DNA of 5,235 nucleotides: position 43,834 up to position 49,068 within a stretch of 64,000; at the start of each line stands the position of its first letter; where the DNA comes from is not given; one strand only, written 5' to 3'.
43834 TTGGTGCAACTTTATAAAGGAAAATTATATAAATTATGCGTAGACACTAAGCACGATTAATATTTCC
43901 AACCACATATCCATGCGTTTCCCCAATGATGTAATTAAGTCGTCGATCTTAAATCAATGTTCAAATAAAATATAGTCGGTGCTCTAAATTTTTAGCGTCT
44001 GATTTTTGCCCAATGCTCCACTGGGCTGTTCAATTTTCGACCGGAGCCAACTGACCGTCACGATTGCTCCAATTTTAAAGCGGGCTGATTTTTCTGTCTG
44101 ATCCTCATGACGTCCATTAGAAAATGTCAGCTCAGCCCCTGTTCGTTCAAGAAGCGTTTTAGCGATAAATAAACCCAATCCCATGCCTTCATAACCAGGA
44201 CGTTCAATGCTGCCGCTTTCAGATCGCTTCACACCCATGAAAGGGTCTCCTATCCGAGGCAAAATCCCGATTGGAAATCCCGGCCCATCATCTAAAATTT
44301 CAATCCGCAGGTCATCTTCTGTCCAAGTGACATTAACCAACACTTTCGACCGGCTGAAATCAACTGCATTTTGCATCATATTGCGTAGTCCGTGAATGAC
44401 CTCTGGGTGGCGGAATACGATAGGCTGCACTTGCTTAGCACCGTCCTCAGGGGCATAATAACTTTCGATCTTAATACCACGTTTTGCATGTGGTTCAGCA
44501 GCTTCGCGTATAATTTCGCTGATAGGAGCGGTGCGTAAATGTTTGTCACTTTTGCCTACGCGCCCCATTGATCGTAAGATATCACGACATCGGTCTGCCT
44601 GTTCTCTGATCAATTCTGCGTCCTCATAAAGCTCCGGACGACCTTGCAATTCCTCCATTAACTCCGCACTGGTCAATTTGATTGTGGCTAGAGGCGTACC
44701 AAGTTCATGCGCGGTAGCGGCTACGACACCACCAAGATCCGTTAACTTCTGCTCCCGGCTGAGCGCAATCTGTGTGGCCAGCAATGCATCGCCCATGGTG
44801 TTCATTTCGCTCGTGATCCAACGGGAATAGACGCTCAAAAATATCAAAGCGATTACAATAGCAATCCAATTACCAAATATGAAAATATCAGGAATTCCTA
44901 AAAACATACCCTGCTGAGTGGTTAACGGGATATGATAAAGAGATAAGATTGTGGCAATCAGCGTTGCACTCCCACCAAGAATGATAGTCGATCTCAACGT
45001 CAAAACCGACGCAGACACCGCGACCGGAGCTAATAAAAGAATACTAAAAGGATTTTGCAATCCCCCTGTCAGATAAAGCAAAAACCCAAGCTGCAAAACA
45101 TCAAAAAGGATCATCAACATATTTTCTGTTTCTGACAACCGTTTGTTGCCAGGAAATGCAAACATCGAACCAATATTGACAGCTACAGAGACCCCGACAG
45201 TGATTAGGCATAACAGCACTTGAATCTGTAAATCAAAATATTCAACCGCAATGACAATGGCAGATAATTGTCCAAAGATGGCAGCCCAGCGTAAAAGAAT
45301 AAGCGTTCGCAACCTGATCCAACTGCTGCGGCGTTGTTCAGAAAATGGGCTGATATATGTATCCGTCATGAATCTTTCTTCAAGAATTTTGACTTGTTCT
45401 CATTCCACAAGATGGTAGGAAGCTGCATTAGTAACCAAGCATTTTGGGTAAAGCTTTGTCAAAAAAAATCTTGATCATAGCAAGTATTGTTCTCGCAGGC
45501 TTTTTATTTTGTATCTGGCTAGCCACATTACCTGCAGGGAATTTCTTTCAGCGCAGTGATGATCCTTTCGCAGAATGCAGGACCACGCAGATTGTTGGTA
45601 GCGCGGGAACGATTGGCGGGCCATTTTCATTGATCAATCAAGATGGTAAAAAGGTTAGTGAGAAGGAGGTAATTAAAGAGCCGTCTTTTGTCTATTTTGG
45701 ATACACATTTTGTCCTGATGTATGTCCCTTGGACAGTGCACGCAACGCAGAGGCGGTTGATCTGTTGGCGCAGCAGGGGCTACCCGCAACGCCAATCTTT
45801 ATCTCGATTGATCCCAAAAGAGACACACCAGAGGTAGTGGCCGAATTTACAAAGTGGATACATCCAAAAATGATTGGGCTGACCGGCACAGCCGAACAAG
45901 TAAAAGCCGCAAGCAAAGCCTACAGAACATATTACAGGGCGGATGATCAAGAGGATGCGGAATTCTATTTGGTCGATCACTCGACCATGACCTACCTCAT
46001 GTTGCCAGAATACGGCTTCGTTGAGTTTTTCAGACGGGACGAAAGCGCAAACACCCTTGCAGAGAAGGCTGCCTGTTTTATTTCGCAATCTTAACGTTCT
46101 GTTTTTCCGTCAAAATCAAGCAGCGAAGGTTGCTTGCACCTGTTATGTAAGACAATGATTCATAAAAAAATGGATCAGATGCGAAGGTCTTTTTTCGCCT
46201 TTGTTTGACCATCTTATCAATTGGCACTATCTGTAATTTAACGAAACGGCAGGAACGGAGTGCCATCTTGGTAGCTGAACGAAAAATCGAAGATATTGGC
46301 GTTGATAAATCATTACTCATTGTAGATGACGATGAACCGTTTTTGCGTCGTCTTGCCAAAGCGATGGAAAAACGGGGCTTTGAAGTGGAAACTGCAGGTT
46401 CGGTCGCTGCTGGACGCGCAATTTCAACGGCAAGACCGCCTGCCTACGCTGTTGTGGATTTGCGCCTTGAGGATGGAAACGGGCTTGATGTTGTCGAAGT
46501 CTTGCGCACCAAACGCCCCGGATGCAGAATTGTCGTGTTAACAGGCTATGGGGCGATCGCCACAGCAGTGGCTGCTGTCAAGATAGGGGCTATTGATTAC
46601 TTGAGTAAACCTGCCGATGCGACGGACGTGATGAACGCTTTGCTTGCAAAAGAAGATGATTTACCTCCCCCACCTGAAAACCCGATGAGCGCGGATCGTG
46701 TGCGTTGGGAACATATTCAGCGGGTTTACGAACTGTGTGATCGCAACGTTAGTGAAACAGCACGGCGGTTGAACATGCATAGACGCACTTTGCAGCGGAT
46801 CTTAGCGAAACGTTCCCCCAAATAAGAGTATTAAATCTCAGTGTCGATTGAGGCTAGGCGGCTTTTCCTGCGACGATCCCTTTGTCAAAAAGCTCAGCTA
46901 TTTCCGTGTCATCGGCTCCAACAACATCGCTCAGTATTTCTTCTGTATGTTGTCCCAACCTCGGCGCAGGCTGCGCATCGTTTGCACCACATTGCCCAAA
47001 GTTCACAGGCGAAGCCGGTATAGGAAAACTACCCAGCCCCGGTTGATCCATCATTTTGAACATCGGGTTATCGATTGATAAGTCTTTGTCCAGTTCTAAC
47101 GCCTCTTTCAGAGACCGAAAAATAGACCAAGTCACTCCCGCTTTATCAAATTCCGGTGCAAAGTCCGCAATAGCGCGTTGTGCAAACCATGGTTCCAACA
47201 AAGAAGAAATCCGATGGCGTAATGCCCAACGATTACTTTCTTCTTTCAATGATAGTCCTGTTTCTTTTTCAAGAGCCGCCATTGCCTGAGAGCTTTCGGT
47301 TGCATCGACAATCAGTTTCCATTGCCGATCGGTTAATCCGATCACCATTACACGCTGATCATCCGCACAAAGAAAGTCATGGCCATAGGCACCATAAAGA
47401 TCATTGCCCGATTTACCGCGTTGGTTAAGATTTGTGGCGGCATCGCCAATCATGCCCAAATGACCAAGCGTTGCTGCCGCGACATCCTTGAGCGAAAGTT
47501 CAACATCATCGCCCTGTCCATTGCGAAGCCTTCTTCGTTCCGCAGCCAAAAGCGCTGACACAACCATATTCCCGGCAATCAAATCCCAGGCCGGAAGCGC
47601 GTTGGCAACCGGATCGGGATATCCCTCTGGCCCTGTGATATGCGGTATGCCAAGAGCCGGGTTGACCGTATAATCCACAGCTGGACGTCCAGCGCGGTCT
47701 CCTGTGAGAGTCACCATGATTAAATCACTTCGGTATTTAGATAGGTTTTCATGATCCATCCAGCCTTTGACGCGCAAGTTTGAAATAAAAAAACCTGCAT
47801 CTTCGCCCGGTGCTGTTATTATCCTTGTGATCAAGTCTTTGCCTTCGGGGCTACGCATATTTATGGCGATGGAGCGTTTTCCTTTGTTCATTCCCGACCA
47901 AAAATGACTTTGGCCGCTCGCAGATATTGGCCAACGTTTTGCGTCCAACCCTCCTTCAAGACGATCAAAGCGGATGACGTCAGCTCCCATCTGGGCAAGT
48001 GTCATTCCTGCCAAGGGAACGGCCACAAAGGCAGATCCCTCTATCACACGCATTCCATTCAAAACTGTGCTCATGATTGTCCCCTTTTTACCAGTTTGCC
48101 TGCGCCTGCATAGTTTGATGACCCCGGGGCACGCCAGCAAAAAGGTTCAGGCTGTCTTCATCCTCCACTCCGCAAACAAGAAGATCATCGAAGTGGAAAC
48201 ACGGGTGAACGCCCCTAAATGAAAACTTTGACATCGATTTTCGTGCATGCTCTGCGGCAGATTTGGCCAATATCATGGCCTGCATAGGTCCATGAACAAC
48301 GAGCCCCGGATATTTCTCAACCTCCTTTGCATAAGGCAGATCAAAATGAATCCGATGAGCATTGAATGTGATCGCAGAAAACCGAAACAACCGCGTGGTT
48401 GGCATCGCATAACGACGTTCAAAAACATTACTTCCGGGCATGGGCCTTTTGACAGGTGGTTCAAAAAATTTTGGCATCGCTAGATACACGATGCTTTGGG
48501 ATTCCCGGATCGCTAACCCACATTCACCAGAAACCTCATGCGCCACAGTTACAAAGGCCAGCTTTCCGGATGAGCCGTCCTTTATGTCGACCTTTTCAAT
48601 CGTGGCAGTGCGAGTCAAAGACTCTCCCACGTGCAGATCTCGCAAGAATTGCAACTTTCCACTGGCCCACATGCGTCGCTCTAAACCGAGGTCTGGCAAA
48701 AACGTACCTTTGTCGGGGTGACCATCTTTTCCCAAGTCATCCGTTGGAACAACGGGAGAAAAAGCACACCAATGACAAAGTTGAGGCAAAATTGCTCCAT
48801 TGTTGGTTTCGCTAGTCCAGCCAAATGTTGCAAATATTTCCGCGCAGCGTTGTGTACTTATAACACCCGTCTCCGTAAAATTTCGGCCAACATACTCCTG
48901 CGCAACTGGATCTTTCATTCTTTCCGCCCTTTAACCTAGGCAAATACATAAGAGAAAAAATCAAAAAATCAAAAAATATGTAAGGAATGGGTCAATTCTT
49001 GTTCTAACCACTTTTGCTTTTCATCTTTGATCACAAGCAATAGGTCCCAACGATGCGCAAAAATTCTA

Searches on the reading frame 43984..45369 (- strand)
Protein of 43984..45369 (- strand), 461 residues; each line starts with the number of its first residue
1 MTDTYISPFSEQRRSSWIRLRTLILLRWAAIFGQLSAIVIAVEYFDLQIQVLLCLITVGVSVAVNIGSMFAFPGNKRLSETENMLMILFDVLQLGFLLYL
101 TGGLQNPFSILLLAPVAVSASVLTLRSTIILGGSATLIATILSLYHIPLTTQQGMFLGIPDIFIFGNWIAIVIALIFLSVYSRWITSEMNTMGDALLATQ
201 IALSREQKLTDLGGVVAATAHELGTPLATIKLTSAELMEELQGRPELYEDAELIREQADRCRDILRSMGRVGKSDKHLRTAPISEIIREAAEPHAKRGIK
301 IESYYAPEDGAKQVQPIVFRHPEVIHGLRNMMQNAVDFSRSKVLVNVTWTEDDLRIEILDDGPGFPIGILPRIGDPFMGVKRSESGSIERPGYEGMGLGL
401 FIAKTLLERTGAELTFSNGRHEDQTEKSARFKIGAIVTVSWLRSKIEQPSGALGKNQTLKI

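Call 10: search_protein_families(library=pfam, proteins=[window:43984-45369:-], max_evalue=0.001)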
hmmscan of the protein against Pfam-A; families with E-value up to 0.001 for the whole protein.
window:43984-45369:- (461 aa): 3 families
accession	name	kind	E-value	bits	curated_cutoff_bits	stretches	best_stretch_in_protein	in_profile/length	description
PF02518.31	HATPase_c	-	5.8e-16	59.4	26.4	1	325-424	7-94/111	Histidine kinase-, DNA gyrase B-, and HSP90-like ATPase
PF00512.31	HisKA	-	1.5e-08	35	26.9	1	214-268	4-57/66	His Kinase A (phospho-acceptor) domain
PF25323.1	6TM_PilS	-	6.2e-08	33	27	1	21-146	13-143/189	PilS-like transmembrane domain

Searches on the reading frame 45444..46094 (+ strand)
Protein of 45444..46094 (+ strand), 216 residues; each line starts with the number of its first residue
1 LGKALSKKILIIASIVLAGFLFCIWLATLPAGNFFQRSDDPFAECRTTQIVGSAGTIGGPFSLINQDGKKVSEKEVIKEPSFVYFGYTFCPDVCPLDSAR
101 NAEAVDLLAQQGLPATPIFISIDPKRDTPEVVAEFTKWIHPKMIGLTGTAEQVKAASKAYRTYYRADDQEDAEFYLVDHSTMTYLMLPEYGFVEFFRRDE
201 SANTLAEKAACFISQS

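Call 29: search_protein_families(library=pfam, proteins=[window:45444-46094:+], max_evalue=0.001)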
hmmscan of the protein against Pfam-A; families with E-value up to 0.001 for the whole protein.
window:45444-46094:+ (216 aa): 1 family
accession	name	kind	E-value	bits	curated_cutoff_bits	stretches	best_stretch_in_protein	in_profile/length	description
PF02630.20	SCO1-SenC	-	4.9e-44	150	22.8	1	58-189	1-131/134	SCO1/SenC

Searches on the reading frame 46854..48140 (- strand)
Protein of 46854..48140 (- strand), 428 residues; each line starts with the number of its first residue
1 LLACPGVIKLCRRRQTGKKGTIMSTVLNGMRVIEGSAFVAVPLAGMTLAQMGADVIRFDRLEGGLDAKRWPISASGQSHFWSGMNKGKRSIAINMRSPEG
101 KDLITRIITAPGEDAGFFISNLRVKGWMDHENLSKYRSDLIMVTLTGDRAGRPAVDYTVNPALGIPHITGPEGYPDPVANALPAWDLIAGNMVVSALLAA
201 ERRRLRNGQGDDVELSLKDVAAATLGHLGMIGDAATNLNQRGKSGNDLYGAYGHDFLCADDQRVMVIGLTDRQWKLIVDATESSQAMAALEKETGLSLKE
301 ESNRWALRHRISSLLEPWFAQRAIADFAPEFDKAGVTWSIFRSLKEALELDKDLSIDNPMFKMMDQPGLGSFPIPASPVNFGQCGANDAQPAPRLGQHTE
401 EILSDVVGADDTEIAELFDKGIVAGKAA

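Call 10: search_protein_families(library=pfam, proteins=[window:46854-48140:-], max_evalue=0.001)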
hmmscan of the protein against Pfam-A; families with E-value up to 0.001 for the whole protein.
window:46854-48140:- (428 aa): 1 family
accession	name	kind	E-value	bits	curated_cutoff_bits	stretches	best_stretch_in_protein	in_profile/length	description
PF02515.22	CoA_transf_3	-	1.9e-53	182.3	23.3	1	27-399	1-366/366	CoA-transferase family III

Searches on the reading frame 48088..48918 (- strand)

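Call 10: search_protein_families(library=pfam, proteins=[window:48088-48918:-], max_evalue=0.001)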
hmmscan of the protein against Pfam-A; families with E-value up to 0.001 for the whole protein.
window:48088-48918:- (276 aa): 1 family
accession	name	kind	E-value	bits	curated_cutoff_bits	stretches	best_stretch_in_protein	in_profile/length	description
PF13452.11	FAS1_DH_region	-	8.8e-08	32.8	22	1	74-137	67-129/132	FAS1-like, dehydratase domain region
